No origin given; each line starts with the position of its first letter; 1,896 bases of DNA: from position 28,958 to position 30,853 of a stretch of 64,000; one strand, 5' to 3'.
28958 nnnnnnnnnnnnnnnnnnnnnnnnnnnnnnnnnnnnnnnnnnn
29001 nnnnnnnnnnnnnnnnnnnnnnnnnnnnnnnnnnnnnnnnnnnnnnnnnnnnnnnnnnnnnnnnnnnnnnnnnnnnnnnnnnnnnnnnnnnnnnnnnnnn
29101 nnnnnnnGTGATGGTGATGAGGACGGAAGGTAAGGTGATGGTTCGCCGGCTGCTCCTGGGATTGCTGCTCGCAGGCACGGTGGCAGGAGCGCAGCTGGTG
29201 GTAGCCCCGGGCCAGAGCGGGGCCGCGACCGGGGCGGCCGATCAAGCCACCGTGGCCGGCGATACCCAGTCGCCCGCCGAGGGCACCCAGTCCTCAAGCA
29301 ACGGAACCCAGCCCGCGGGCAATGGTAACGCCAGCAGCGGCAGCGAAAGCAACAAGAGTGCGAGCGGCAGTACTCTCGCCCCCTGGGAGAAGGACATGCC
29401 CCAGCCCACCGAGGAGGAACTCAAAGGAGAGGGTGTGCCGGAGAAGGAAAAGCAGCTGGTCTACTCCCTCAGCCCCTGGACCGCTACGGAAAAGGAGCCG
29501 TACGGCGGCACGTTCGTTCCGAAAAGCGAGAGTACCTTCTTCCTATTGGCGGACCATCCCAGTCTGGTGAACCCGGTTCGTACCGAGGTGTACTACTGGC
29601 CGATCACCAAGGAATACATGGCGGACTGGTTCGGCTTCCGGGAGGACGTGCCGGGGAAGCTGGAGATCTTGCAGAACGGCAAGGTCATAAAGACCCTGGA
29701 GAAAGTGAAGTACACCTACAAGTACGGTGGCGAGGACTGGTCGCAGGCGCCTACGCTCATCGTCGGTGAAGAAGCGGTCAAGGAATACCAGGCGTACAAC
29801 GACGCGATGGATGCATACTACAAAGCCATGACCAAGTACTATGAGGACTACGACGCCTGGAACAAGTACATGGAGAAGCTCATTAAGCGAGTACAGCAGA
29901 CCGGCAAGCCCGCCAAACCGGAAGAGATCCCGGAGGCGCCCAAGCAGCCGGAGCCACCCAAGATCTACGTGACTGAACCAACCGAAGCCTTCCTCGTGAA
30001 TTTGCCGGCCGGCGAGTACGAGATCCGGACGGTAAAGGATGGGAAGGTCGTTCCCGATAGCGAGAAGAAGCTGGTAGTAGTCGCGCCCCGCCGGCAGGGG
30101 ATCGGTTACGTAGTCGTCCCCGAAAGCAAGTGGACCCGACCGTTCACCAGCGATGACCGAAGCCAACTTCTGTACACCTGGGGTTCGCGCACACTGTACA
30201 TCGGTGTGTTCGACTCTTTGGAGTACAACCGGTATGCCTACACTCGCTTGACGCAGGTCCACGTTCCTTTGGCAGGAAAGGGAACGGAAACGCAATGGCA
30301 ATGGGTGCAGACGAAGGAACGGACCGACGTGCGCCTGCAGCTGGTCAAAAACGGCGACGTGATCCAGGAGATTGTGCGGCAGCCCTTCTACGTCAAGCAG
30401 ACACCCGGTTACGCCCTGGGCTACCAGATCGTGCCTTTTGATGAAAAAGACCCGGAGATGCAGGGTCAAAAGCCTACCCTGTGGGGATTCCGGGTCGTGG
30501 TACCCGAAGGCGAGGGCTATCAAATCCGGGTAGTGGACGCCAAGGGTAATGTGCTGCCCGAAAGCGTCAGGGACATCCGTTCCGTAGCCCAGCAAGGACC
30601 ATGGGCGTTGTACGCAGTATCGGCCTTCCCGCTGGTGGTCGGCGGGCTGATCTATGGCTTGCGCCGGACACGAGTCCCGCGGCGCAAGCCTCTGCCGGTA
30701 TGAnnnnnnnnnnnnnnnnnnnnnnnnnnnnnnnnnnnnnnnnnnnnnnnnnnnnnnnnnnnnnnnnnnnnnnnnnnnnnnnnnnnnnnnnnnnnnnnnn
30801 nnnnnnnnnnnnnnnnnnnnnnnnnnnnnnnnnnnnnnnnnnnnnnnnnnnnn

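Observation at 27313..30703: Lower-GC ABC-2 exporter operon whose third gene is an unrecognisable 531-aa bitopic Lys/Glu/Tyr-rich protein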

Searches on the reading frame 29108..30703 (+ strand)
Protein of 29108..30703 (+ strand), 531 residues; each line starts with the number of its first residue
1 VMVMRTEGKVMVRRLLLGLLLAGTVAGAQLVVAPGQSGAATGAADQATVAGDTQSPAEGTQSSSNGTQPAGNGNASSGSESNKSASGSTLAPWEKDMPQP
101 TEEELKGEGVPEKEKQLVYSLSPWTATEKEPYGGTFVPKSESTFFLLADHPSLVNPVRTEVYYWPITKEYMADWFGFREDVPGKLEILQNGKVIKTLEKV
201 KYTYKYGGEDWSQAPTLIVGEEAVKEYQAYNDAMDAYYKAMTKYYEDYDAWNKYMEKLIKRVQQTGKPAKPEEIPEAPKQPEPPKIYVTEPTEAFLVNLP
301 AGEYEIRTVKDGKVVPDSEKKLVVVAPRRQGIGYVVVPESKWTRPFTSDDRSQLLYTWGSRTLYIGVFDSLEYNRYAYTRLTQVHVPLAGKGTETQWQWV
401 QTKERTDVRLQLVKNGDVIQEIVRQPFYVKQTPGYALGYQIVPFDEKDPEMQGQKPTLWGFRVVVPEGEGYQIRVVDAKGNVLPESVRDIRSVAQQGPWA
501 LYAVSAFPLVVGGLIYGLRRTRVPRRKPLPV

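Call 3: search_protein_families(library=pfam, proteins=[window:29108-30703:+], max_evalue=1)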
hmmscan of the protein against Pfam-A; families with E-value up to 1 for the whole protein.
window:29108-30703:+ (531 aa): 3 families
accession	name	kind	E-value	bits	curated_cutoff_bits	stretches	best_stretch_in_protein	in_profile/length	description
PF13148.11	DUF3987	-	0.0047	16.6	27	1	229-299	63-138/364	Protein of unknown function (DUF3987)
PF09636.16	XkdW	-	0.024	14.8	24.6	1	90-106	30-46/57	XkdW protein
PF23379.1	DUF7096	-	0.58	10.4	27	1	15-91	7-76/208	Domain of unknown function (DUF7096)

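Call 4: search_protein_families(library=ncbifam, proteins=[window:29108-30703:+], max_evalue=1)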
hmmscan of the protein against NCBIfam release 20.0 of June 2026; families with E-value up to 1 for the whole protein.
window:29108-30703:+ (531 aa): 0 families

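Call 5: find_homologous_proteins(query=window:29108-30703:+, max_evalue=0.001)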
Query window:29108-30703:+ (531 aa): 95 proteins with E <= 0.001 among 8000 candidates.
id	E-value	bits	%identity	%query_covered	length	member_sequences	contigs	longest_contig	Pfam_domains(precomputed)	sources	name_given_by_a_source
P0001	0.0e+0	1202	100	100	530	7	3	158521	-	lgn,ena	-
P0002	1.9e-259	880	76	96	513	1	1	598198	-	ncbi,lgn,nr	ncbi:MAG: hypothetical protein IMX00_02165 [Limnochordales bacterium]|nr:hypothetical protein [Limno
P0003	1.4e-255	867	82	83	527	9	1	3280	-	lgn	-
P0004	6.7e-212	723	67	85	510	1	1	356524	-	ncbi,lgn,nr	ncbi:MAG: hypothetical protein IMX01_00335 [Limnochordaceae bacterium]|nr:hypothetical protein [Limn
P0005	5.8e-139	482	70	60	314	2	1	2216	-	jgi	-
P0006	5.5e-137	476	49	85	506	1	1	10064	-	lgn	-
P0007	7.0e-137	475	52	77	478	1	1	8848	-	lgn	-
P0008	8.9e-134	465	51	80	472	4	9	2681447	-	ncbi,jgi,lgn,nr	ncbi:MAG TPA: hypothetical protein GXZ82_14170 [Firmicutes bacterium]|jgi:hypothetical protein|nr:hy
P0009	1.8e-132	461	50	80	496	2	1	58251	-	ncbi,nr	ncbi:MAG TPA: hypothetical protein GXX29_07025 [Firmicutes bacterium]|nr:hypothetical protein [Bacil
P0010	2.4e-132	460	50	81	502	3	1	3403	-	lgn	-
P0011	3.2e-130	453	46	85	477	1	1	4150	-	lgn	-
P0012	3.8e-130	453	50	77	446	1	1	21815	-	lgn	-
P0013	2.7e-129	450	48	84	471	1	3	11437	-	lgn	-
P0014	4.5e-129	449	48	85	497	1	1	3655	-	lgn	-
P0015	1.3e-128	448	50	79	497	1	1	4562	-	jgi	-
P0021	6.4e-124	432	47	80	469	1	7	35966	-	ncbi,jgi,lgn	ncbi:MAG: hypothetical protein ACOYEP_02270 [Limnochordia bacterium]|jgi:uncharacterized protein Yeg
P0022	2.7e-123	430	48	80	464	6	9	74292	-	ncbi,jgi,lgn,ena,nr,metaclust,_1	ncbi:MAG: hypothetical protein GX162_00955 [Firmicutes bacterium]|jgi:uncharacterized protein YegP (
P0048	2.4e-81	292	38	79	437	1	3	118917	-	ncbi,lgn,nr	ncbi:MAG: hypothetical protein M1136_02335 [Chloroflexi bacterium]|nr:hypothetical protein [Chlorofl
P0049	5.9e-74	268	40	78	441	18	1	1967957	-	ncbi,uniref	ncbi:hypothetical protein ACP6EK_04320 [Candidatus Caldatribacterium sp. SIUC1]|uniref:hypothetical 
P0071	2.2e-50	190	32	78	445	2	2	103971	-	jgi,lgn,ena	-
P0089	6.7e-46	175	31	73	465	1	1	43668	-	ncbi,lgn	-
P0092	1.8e-38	151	30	78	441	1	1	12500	-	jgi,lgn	jgi:hypothetical protein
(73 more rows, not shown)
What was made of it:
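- Checked: It has 95 homologues at 23-100% identity (call 5).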

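Call 7: find_encoding_contigs(protein=P0049, flank=6000, max_places=2)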
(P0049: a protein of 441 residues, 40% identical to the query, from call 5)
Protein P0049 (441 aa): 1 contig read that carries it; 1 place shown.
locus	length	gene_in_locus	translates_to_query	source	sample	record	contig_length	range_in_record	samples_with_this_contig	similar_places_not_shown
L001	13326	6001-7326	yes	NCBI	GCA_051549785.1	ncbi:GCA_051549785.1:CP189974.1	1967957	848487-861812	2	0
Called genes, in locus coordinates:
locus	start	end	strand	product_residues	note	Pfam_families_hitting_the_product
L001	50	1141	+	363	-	PF01408:GFO_IDH_MocA, PF02894:GFO_IDH_MocA_C, PF22725:GFO_IDH_MocA_C3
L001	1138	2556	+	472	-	PF06253:MTTB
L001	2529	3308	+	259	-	PF02633:Creatininase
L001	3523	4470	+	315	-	PF00005:ABC_tran, PF13304:AAA_21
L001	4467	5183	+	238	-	-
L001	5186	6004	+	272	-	PF12679:ABC2_membrane_2, PF12698:ABC2_membrane_3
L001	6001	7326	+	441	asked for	-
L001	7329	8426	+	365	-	PF17746:SfsA_N, PF03749:SfsA, PF01986:DUF123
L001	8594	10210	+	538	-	PF01547:SBP_bac_1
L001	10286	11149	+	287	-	PF00528:BPD_transp_1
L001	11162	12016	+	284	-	PF00528:BPD_transp_1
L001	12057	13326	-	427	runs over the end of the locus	PF00535:Glycos_transf_2, PF13641:Glyco_tranf_2_3, PF13632:Glyco_trans_2_3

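Call 8: find_encoding_contigs(protein=P0048, flank=6000, max_places=2)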
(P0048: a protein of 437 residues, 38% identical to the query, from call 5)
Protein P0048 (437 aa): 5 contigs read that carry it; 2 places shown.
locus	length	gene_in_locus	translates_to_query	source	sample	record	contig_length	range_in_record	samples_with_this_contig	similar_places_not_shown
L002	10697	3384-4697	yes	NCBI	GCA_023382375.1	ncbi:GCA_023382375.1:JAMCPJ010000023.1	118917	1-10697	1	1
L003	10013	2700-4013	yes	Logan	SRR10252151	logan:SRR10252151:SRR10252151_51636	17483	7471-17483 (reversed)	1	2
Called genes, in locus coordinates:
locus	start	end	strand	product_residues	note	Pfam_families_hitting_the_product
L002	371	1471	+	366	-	PF00005:ABC_tran, PF13304:AAA_21 (faint), PF17912:OB_MalK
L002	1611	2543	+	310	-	PF00005:ABC_tran, PF13304:AAA_21, PF13732:DrrA1-3_C (weak)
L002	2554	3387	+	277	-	PF12679:ABC2_membrane_2, PF12698:ABC2_membrane_3, PF13346:ABC2_membrane_5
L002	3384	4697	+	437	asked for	-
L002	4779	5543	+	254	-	PF13641:Glyco_tranf_2_3, PF00535:Glycos_transf_2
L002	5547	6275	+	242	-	PF13489:Methyltransf_23, PF01209:Ubie_methyltran, PF05401:NodS (weak), PF13847:Methyltransf_31, PF08241:Methyltransf_11, PF08242:Methyltransf_12, PF13649:Methyltransf_25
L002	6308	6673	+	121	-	PF10639:TMEM234 (weak), PF00892:EamA (weak)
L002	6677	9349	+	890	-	PF09586:YfhO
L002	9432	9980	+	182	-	PF02577:BFN_dom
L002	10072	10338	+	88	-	-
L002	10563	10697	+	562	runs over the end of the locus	PF03065:Glyco_hydro_57, PF09210:BE_C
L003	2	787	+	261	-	?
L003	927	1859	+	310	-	PF00005:ABC_tran, PF13304:AAA_21, PF13732:DrrA1-3_C (weak)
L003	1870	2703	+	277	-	PF12679:ABC2_membrane_2, PF12698:ABC2_membrane_3, PF13346:ABC2_membrane_5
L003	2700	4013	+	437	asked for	-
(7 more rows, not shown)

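Call 9: find_encoding_contigs(protein=P0071, flank=6000, max_places=2)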
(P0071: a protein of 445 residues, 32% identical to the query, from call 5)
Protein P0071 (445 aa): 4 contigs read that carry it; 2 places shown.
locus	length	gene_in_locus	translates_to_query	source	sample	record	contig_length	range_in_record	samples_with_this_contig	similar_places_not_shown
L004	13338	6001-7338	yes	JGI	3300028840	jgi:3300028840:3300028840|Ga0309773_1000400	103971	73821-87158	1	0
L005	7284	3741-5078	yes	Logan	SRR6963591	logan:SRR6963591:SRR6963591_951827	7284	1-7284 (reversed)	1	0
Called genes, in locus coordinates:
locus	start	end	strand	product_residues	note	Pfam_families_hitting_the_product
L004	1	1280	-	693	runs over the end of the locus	PF00682:HMGL-like, PF02436:PYC_OADA, PF00364:Biotin_lipoyl, PF25973:BSH_CzcB (faint)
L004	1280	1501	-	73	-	-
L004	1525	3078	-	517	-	PF01039:Carboxyl_trans, PF03255:ACCA (weak)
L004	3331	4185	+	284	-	-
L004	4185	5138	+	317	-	PF00005:ABC_tran, PF13304:AAA_21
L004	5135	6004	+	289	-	PF12698:ABC2_membrane_3 (weak)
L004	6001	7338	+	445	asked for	-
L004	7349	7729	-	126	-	PF00072:Response_reg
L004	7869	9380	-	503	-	PF00370:FGGY_N, PF02782:FGGY_C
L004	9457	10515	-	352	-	PF01208:URO-D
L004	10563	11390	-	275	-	PF00528:BPD_transp_1 (weak)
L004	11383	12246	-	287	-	PF00528:BPD_transp_1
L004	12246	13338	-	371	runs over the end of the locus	PF00005:ABC_tran, PF08402:TOBE_2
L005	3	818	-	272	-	?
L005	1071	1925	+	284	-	-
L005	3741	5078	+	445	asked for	-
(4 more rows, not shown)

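Call 10: find_encoding_contigs(protein=P0089, flank=6000, max_places=2)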
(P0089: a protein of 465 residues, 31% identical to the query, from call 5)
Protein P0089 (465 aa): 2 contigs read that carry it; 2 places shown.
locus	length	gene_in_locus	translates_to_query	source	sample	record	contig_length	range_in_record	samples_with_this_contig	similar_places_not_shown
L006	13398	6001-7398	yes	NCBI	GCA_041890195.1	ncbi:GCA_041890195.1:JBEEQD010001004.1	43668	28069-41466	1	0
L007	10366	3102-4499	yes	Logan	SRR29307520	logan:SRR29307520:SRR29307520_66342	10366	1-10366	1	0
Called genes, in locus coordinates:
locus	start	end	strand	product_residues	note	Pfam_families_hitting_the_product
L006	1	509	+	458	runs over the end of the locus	PF00933:Glyco_hydro_3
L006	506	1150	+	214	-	PF00857:Isochorismatase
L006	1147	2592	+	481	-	PF17767:NAPRTase_N, PF04095:NAPRTase, PF17956:NAPRTase_C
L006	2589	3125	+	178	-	PF06559:DCD_N, PF22769:DCD, PF00692:dUTPase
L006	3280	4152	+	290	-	PF13620:CarboxypepD_reg (weak)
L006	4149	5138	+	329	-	PF00005:ABC_tran, PF13304:AAA_21 (weak)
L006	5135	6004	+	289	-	-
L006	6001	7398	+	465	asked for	-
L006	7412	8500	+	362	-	PF03102:NeuB, PF08666:SAF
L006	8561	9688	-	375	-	PF01208:URO-D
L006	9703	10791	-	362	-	PF08240:ADH_N, PF16912:Glu_dehyd_C (weak), PF00107:ADH_zinc_N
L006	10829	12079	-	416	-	PF04909:Amidohydro_2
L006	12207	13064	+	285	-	PF01261:AP_endonuc_2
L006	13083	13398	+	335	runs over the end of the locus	PF02733:Dak1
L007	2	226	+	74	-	?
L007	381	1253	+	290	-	PF13620:CarboxypepD_reg (weak)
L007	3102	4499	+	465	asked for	-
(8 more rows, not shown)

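Call 11: find_encoding_contigs(protein=P0092, flank=6000, max_places=2)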
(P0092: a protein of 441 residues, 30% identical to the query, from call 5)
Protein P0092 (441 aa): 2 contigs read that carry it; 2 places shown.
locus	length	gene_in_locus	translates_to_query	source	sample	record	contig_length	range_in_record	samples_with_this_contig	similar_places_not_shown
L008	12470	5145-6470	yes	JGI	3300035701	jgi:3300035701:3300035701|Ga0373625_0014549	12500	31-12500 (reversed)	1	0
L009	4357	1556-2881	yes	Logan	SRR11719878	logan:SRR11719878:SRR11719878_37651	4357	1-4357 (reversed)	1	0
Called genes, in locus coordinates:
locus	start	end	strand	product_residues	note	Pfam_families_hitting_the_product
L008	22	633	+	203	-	PF14305:ATPgrasp_TupA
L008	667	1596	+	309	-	-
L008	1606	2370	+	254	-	PF02585:PIG-L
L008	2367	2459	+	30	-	-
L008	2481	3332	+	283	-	-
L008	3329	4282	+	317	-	PF00005:ABC_tran, PF13304:AAA_21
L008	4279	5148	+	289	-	-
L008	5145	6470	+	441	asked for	-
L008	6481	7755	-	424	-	PF01208:URO-D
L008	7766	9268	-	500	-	PF10509:GalKase_gal_bdg, PF00288:GHMP_kinases_N, PF08544:GHMP_kinases_C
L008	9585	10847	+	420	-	PF01547:SBP_bac_1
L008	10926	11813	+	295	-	PF00528:BPD_transp_1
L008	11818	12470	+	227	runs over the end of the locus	?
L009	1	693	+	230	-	?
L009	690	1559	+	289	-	-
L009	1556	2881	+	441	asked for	-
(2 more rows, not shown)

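Call 14: search_solved_structures(query=A1, max_evalue=10)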
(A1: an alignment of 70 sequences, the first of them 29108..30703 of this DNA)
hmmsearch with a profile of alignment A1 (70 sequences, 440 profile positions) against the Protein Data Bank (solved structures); distinct sequences matched with E-value up to 10: 7.
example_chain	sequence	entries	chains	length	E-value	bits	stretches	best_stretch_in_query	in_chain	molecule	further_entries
2v0o_A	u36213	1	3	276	0.11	14.5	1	87-179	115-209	FCH DOMAIN ONLY PROTEIN 2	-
4aq1_B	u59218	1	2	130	0.11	14.5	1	18-88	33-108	NBKB6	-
9e99_J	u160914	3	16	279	0.11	14.5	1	345-423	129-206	32 kDa protein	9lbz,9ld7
3j5l_H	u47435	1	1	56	0.75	11.7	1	209-243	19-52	50S ribosomal protein L9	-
3iy9_H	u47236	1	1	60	0.77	11.7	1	209-244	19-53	50S ribosomal protein L9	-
6gc8_H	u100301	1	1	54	0.77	11.7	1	209-243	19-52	50S ribosomal protein L9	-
6e36_A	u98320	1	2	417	4.2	9.2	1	136-192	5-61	Probable cell-surface antigen I/II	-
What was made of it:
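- Tried and rejected: Nothing better than E 0.11 (call 14).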

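Call 16: search_protein_families(library=pfam, proteins=[L004:3331-4185:+, L006:3280-4152:+, L008:2481-3332:+, L001:4467-5183:+, L004:5135-6004:+, L006:5135-6004:+], max_evalue=1)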
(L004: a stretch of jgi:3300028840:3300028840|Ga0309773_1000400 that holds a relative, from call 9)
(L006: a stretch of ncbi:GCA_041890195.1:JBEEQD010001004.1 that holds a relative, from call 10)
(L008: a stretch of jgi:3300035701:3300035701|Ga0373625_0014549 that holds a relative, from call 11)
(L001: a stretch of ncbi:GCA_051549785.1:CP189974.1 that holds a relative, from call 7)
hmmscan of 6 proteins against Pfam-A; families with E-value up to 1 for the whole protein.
L004:3331-4185:+ (284 aa): 0 families

L006:3280-4152:+ (290 aa): 1 family
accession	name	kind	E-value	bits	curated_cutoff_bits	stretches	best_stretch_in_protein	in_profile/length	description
PF13620.12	CarboxypepD_reg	-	1e-05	26.2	32.3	1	37-105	5-74/82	Carboxypeptidase regulatory-like domain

L008:2481-3332:+ (283 aa): 3 families
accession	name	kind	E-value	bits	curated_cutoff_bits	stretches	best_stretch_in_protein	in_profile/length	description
PF13620.12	CarboxypepD_reg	-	0.011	16.5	32.3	1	71-104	40-74/82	Carboxypeptidase regulatory-like domain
PF11862.13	DUF3382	-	0.038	14.7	28.9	1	7-49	3-44/97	Domain of unknown function (DUF3382)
PF13715.12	CarbopepD_reg_2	-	0.24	11.9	32.2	1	71-105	36-70/88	CarboxypepD_reg-like domain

L001:4467-5183:+ (238 aa): 2 families
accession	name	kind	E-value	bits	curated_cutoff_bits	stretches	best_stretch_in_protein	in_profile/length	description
PF13620.12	CarboxypepD_reg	-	0.00027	21.7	32.3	1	36-108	2-81/82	Carboxypeptidase regulatory-like domain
PF08308.17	PEGA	-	0.048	14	20.8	1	71-102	29-60/71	PEGA domain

L004:5135-6004:+ (289 aa): 2 families
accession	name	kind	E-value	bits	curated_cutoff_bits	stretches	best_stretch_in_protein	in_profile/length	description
PF12698.13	ABC2_membrane_3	-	2.3e-05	24.1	31.6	1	85-278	163-345/347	ABC-2 family transporter protein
PF11466.13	Doppel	-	0.12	12.5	25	1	273-288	14-30/30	Prion-like protein Doppel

L006:5135-6004:+ (289 aa): 1 family
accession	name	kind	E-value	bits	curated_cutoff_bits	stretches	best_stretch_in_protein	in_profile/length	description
PF12698.13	ABC2_membrane_3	-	6.2e-05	22.7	31.6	1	85-256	163-322/347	ABC-2 family transporter protein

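Call 24: predict_structure(alignment_id=A1)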
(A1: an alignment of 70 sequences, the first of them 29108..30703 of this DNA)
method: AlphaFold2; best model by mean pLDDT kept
length: 531 residues; sequences in the alignment: 70
mean_pLDDT: 87.1   pTM: 0.75
mean pLDDT of the five models: 87.1, 86.5, 86.3, 85.9, 85.2
residues with pLDDT >= 90: 394; 70-90: 51; 50-70: 22; < 50: 64
segments of 3 or more residues with pLDDT < 50: 1-4, 28-87
pLDDT, mean of each block of 10 residues (from residue 1): 55 80 56 42 40 36 35 38 50 80 67 96 96 97 98 98 95 97 98 98 95 95 98 98 98 98 97 97 97 98 99 98 98 97 96 95 98 98 96 97 97 97 98 90 97 96 96 98 98 89 93 94 77 65
secondary structure, 60 per line:
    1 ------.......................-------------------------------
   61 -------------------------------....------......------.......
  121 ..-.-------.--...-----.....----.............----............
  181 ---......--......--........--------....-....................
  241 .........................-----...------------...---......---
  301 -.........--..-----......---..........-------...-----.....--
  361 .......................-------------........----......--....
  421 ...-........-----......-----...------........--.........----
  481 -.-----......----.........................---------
elements in order: H7-29 H92-95 H102-107 E114-122 E135-137 E143-147 E152-164 E169-180 E184-189 E192-197 E200-207 E216-219 H221-265 E286-288 E292-297 E302-310 E320-325 E329-338 E346-348 E354-358 E361-374 H375-383 E397-404 E409-414 E417-423 E425-432 E438-443 E458-465 E468-476 E488-493 H498-522
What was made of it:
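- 29108..29194 (+): X residues 1-29: signal-peptide-like N-terminus (basic n-region, short hydrophobic core, AGA|Q). AF2 helix at 7-29 (call 24).
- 29195..29428 (+): X residues 30-107: disordered Ser/Gly/Asn/Gln/Thr spacer, a Limnochordales-specific insertion. pLDDT 35-50 (call 24).
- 29978..30592 (+): X residues 291-495: C-terminal Ig-like beta-sandwich modules with motifs NLPxGxY, RRxGxGY, KWTRP, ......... and GSxRxIR. AF2 strands at pLDDT >95 (call 24).
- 30599..30673 (+): X residues 498-522: C-terminal transmembrane helix with invariant Pro508, followed by a basic cytoplasmic tail (523-531, bases 30674-30700). AF2 helix at 498-522 (call 24).
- Checked: AlphaFold2 (call 24) gives an N-terminal hydrophobic helix at 7-29 with an AGA|Q signal-peptidase-like site. 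The structure model is confident (call 24).
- X has a conserved 45-residue helix (call 24). The predicted fold is Ig-like sandwiches plus one long helix (call 24).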

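Call 26: search_protein_representatives(alignment_id=A1)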
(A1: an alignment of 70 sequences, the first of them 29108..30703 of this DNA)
Query: 70 sequences, 440 profile positions. Proteins with E-value up to 0.001 (for the whole library): 532; up to 1e-10: 439; up to 1e-30: 293. The best 150 are listed.
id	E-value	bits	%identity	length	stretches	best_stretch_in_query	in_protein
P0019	8.6e-167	571.8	-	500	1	1-437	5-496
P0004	2.7e-164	563.6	-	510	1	16-435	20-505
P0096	6.2e-146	503.1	-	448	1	5-433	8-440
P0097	7.6e-137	473.1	-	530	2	191-435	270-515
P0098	1.8e-136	471.9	-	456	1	6-437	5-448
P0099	2.0e-136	471.7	-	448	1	7-435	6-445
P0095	9.3e-136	469.5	-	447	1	8-437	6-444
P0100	7.5e-135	466.6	-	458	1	9-435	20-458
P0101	4.8e-133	460.6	-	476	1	6-434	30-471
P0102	4.9e-133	460.6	-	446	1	1-432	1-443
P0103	7.0e-133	460.1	-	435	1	1-430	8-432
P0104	7.3e-132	456.7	-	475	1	24-435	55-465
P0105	9.0e-132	456.4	-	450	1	10-433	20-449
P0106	1.6e-131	455.6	-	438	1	5-435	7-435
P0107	2.8e-131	454.8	-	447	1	1-436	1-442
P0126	1.0e-122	426.5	-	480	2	232-432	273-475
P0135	2.3e-118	412.2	-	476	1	17-325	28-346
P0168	6.2e-112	391.0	-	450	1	34-337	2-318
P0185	1.5e-108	379.9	-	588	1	1-403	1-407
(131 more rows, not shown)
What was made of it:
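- On Unnamed 'X' family (defined here): Profile search finds 532 clusters (call 26).
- The family has 532 clusters at 50% identity (call 26).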
